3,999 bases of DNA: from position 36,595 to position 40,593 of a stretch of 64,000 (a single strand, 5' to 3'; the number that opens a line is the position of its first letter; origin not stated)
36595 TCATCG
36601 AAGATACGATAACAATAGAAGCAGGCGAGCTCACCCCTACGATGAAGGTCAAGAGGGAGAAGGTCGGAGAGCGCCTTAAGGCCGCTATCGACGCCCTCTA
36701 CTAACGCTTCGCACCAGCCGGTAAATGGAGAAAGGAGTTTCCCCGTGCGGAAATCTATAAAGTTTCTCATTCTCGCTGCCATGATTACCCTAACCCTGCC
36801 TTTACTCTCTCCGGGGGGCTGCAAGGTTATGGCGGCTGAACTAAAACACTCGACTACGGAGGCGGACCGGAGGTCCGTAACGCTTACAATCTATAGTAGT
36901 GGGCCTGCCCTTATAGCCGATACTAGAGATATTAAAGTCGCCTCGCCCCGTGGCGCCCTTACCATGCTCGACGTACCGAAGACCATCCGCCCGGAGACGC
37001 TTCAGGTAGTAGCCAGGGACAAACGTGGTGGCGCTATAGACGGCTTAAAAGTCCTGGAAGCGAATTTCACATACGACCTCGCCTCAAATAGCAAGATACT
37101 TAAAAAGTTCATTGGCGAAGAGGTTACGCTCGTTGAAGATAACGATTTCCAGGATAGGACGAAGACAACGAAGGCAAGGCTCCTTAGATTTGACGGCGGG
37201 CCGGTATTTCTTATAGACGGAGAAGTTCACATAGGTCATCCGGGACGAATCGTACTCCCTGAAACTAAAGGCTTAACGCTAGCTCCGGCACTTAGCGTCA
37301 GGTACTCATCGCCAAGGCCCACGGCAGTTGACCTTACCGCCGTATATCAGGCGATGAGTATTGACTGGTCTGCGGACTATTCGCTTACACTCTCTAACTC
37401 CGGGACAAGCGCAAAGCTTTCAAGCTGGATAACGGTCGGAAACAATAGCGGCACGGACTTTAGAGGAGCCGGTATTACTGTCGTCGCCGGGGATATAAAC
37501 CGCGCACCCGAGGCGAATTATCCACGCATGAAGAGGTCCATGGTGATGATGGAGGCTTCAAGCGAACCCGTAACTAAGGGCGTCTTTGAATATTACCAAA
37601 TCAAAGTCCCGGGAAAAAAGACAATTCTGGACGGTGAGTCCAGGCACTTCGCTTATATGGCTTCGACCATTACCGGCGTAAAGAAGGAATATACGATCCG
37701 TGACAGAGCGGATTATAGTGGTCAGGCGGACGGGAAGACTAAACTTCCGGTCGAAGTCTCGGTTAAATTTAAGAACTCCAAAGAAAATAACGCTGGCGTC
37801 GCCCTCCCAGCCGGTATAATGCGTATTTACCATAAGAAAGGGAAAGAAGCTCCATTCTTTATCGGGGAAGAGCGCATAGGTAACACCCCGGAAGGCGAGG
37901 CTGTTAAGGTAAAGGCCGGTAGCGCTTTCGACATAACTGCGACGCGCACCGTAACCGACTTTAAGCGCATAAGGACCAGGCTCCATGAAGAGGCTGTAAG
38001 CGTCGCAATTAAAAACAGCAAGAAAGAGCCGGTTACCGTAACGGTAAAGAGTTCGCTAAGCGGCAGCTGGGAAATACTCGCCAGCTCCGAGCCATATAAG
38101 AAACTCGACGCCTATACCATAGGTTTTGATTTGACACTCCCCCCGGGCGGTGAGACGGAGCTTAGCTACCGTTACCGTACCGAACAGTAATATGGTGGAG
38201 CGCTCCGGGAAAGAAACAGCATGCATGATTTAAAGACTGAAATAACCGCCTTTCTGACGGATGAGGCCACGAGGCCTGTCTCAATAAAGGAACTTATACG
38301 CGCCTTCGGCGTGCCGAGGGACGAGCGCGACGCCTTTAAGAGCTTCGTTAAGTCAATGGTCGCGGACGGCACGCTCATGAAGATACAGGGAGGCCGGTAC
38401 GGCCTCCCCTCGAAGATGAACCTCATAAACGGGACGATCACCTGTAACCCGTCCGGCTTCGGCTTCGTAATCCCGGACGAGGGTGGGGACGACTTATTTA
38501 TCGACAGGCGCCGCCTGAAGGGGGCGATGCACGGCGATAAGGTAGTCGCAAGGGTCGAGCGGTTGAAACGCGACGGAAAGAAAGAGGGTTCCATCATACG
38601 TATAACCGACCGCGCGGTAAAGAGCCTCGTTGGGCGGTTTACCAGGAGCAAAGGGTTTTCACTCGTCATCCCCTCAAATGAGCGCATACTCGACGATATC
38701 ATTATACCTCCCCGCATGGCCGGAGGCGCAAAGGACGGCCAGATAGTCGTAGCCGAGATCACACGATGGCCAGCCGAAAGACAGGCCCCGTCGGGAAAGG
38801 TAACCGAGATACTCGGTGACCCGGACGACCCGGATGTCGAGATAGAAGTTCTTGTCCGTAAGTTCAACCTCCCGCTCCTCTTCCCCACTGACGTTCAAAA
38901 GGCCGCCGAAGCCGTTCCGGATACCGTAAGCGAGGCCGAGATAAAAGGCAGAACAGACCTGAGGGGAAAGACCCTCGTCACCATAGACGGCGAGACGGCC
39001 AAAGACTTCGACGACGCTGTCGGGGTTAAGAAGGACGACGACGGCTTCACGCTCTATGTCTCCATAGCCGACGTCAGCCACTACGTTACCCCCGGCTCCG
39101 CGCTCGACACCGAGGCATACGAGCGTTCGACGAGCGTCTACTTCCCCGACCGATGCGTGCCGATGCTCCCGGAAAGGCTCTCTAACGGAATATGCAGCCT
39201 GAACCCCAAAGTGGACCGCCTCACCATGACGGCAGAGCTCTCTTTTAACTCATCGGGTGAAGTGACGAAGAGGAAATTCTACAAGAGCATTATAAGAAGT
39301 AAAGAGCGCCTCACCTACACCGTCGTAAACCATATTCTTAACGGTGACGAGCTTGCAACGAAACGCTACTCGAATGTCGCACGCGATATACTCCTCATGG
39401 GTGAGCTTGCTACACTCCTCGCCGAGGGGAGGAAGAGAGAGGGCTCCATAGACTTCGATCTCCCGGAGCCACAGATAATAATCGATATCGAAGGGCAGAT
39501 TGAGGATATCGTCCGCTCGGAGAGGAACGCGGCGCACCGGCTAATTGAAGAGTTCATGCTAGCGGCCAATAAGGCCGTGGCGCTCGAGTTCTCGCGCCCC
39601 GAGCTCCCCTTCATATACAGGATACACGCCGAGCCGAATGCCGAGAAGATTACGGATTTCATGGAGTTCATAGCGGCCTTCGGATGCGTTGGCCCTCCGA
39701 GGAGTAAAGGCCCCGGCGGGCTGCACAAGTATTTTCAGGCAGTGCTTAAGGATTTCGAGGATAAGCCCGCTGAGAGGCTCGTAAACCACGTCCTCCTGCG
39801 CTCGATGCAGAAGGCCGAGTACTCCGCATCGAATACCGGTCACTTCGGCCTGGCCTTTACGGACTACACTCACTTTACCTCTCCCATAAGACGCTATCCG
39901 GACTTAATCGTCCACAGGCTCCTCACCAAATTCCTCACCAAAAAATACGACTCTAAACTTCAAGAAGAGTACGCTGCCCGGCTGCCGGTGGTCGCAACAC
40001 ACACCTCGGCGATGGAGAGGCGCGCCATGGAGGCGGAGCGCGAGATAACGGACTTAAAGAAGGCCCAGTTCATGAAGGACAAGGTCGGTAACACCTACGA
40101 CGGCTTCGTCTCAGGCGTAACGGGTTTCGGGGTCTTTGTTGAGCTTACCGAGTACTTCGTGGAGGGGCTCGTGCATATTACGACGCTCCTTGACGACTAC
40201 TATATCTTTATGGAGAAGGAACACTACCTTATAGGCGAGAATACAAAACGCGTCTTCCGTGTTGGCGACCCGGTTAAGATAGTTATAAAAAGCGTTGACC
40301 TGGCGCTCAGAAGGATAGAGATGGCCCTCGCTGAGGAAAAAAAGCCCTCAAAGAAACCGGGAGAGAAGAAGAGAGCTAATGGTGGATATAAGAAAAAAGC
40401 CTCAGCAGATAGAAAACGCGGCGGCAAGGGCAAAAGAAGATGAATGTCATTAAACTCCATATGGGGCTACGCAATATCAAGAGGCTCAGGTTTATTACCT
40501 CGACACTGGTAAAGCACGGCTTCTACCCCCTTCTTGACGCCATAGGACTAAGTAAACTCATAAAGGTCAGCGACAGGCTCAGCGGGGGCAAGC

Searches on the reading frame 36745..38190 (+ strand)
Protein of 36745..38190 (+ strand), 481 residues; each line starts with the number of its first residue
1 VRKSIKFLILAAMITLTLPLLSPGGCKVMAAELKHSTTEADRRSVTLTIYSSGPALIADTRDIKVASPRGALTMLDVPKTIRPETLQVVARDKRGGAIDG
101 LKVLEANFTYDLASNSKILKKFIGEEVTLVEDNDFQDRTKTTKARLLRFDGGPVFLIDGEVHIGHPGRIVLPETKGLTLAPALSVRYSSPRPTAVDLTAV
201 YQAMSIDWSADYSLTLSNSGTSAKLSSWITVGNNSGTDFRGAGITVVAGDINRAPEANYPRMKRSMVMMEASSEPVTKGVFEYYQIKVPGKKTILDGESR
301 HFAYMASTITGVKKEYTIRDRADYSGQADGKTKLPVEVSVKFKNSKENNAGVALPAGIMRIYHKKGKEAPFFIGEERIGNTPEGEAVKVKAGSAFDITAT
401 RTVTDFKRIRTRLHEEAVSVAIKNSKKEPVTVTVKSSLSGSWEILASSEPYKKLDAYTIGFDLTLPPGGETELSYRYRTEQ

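Call 46: search_protein_families(library=pfam, proteins=[window:36745-38190:+], max_evalue=0.00001)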
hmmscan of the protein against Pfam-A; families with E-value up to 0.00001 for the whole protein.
window:36745-38190:+ (481 aa): 1 family
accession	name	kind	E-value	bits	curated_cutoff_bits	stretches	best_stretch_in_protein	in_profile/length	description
PF13598.12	DUF4139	-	2.7e-07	30.9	31.8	1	199-479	3-201/205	Domain of unknown function (DUF4139)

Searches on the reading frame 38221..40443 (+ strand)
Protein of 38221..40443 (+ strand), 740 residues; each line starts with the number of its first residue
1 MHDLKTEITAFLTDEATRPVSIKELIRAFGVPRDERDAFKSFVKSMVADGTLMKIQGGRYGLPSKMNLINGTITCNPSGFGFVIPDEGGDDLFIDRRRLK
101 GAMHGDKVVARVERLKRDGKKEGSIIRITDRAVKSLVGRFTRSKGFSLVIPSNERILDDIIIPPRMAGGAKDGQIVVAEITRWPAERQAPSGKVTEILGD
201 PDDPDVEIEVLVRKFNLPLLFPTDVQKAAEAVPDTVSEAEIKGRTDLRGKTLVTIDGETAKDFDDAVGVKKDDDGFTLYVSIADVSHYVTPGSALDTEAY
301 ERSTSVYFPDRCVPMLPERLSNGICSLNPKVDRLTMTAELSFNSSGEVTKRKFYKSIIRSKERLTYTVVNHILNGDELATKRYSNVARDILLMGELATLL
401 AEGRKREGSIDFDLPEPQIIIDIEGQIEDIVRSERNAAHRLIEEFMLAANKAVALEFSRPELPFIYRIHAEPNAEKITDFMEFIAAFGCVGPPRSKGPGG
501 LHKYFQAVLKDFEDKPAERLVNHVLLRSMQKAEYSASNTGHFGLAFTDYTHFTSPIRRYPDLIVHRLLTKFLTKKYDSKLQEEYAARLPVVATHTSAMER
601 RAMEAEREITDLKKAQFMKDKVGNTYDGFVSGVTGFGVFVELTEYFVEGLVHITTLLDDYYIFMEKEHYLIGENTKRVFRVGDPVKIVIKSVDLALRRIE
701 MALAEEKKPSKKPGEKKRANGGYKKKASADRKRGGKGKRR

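Call 46: search_protein_families(library=pfam, proteins=[window:38221-40443:+], max_evalue=0.00001)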
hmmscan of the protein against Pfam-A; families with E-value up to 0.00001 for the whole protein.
window:38221-40443:+ (740 aa): 5 families
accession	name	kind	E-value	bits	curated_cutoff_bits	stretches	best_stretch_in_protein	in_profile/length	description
PF00773.25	RNB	-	3e-114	382.1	29.3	1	244-573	1-325/326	RNB domain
PF17876.7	CSD2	-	2.6e-33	114.4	26.2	1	149-222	2-74/74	Cold shock domain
PF08206.17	OB_RNB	-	5.5e-27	93.7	24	1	71-128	1-58/58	Ribonuclease B OB domain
PF00575.29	S1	-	4.2e-11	43.5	22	1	619-701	1-71/74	S1 RNA binding domain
PF17849.7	OB_Dis3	-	1.2e-07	32.2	22.8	1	149-213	4-74/77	Dis3-like cold-shock domain 2 (CSD2)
